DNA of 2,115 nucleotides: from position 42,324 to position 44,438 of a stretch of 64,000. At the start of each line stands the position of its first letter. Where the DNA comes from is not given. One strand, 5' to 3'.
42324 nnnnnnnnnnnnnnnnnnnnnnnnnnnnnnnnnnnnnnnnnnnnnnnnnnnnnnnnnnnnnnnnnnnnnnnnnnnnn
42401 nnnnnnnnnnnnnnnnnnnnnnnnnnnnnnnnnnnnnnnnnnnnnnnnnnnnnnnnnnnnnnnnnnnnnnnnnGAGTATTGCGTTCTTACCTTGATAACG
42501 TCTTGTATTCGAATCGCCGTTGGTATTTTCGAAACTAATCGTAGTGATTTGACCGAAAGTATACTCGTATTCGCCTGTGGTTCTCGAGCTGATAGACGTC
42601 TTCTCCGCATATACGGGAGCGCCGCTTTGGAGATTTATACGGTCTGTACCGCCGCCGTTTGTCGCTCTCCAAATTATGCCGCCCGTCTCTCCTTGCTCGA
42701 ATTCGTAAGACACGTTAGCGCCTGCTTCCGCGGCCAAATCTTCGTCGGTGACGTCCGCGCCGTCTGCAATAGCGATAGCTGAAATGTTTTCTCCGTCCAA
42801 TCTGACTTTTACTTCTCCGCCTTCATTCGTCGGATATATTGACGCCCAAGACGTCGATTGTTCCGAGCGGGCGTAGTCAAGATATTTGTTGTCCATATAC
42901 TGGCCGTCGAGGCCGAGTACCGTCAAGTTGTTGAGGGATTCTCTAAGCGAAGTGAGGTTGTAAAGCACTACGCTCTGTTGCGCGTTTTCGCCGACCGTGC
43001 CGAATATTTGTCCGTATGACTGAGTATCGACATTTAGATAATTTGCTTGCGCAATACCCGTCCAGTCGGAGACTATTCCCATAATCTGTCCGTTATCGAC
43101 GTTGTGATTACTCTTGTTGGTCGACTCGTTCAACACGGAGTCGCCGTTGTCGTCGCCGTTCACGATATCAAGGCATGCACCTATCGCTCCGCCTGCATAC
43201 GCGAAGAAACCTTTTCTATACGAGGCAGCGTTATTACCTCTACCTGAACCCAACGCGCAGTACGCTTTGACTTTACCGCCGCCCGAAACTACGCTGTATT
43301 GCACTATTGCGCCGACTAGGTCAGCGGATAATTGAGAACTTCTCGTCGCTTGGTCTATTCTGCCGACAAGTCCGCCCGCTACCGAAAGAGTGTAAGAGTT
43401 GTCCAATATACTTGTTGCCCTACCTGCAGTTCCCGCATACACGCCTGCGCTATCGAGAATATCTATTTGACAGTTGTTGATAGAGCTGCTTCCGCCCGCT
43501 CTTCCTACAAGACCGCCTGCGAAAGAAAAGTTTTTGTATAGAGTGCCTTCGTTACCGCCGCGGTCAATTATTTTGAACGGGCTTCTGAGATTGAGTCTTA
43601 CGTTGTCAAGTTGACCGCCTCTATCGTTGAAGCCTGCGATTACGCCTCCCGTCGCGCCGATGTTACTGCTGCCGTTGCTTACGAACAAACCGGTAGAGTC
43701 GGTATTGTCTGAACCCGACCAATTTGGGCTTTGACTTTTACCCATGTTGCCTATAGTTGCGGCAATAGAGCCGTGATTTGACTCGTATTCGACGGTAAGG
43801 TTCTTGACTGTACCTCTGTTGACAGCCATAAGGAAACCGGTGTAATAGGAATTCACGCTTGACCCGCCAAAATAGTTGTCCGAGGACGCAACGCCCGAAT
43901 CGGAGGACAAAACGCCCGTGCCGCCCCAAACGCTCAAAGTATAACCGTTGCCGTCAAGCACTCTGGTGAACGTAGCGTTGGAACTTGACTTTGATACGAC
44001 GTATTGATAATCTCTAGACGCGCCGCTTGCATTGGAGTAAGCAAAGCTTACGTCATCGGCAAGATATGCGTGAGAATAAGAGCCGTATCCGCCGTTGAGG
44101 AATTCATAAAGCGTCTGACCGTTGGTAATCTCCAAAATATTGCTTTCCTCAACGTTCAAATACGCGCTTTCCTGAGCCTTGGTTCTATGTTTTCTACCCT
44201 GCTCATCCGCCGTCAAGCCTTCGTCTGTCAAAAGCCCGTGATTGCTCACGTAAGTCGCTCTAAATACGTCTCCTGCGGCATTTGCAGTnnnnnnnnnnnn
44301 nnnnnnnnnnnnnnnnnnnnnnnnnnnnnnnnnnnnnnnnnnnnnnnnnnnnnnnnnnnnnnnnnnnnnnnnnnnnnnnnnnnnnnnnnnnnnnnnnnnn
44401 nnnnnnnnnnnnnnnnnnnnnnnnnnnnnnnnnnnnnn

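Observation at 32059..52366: A 20-kb, three-gene operon encodes 6,735 codons of envelope-anchored giant proteins with opposite anchoring polarity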

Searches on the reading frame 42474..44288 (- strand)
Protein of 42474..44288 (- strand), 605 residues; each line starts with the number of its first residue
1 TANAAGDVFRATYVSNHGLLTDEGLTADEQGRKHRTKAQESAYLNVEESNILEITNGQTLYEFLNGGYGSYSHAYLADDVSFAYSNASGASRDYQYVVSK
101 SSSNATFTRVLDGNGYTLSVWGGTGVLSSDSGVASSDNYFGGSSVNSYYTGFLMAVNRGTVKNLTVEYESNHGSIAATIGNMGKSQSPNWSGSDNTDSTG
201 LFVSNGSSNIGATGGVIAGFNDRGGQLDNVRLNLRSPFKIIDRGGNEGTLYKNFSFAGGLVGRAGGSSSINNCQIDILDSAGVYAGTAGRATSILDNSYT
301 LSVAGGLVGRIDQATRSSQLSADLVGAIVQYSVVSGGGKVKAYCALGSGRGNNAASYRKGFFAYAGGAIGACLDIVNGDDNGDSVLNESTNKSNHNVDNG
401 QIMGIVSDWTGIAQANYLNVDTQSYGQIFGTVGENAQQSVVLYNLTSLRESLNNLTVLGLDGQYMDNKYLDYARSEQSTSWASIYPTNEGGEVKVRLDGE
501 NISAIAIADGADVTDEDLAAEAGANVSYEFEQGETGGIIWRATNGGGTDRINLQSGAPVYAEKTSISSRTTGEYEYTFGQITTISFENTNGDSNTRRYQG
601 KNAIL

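Call 80: predict_structure(alignment_id=A7)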
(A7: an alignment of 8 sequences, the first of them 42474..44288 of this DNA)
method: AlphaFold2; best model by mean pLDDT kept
length: 605 residues; sequences in the alignment: 8
mean_pLDDT: 49.0   pTM: 0.59
mean pLDDT of the five models: 49.0, 48.1, 46.5, 46.0, 45.0
residues with pLDDT >= 90: 3; 70-90: 138; 50-70: 114; < 50: 350
segments of 3 or more residues with pLDDT < 50: 1-33, 102-105, 124-138, 141-151, 173-209, 290-295, 314-324, 346-359, 377-400, 406-408, 418-605
pLDDT, mean of each block of 10 residues (from residue 1): 25 29 36 61 79 89 81 88 65 69 61 84 46 41 40 59 83 44 30 32 39 71 76 80 57 74 76 75 70 51 78 45 53 65 55 42 66 54 44 31 48 50 30 25 27 30 26 25 29 28 35 38 33 31 27 23 23 24 27 27 23
secondary structure, 60 per line:
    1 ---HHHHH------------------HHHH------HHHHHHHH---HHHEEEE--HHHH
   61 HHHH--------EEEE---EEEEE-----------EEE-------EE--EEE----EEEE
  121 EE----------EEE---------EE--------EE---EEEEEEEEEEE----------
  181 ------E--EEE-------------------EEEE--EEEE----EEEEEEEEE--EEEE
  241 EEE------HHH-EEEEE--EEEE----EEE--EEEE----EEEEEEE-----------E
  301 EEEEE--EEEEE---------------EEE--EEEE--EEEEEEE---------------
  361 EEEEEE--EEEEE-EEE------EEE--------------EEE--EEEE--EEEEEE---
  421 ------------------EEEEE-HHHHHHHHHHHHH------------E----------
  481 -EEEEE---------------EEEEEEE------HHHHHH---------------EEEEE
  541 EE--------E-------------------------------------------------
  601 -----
elements in order: H4-8 H27-30 H37-44 E51-54 H57-64 E73-76 E80-84 E96-98 E110-112 E117-122 E133-135 E160-170 E190-192 E212-215 E218-221 E226-234 E237-243 E254-258 E261-264 E269-271 E274-277 E282-288 E300-305 E308-312 E328-330 E333-336 E339-345 E361-366 E369-373 E375-377 E384-386 E401-403 E406-409 E412-417 E439-443 H445-457 E482-486 E502-508 H515-520 E536-542

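Call 82: fold_search(model_id=the predicted structure, library=pdb)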
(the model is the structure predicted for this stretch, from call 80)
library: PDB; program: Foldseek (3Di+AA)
matches with E <= 10: 71; with E <= 0.001: 0
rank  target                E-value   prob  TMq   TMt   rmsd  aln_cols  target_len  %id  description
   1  3n6z                  2.0e-03  1.00  0.24  0.39  10.5       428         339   13  Crystal structure of a putative immunoglobulin A1 protease (BACOVA_03286) from Bacteroides ovatus at 1.30 A resolution (released 2010-07-21)
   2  6xjb                  2.0e-03  0.91  0.19  0.10  13.7       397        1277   11  IgA1 Protease (released 2020-12-09)
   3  7uvl_P                1.9e-02  0.82  0.22  0.12  10.9       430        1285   13  IgA1 Protease with IgA1 substrate (released 2022-11-23)
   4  5ny0                  4.6e-02  0.15  0.12  0.19  17.6       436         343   10  L. reuters 100-23 SRRP (released 2018-03-21)
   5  7jgj_A                5.6e-02  0.69  0.20  0.11  11.5       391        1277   12  IgA1 Protease in complex with neutralizing mAb (released 2020-12-09)
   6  2bsp                  1.3e-01  0.12  0.16  0.21  15.6       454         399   11  BACILLUS SUBTILIS PECTATE LYASE R279K MUTANT (released 1998-08-12)
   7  1ooc_A                1.4e-01  0.10  0.14  0.19  15.1       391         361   12  Mutations in the T1.5 loop of pectate lyase A (released 2004-03-16)
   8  2nsp_A                1.8e-01  0.08  0.14  0.19  13.9       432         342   11  Crystal structure of pectin methylesterase D178A mutant in complex with hexasaccharide I (released 2007-09-18)
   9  9rkv_M                2.3e-01  0.06  0.12  0.12  31.0       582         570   10  Agrobacterium phage 7-7-1 tail fibers (released 2025-12-10)
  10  2nzm_A                3.4e-01  0.08  0.15  0.21  14.2       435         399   10  Hexasaccharide I bound to Bacillus subtilis pectate lyase (released 2007-11-20)
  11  5nxk_A                3.6e-01  0.06  0.12  0.19  15.5       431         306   11  L. reuteri 53608 SRRP (released 2018-03-21)
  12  1bn8                  3.8e-01  0.08  0.16  0.21  15.1       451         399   10  BACILLUS SUBTILIS PECTATE LYASE (released 1998-08-05)
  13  8tne_A                3.8e-01  0.06  0.13  0.19  15.7       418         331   10  Crystal structure of bacterial pectin methylesterase Pme8A from rumen Butyrivibrio (released 2023-08-16)
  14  9ozd_A                3.8e-01  0.04  0.11  0.15  17.8       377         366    9  Crystal structure of the polysaccharide lyase RbmB from Vibrio cholerae bound to Vibrio Polysaccharide (released 2026-03-11)
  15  7kob                  4.0e-01  0.01  0.06  0.08  22.2       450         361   11  Crystal structure of antigen 43b from Escherichia coli CFT073 (released 2022-03-09)
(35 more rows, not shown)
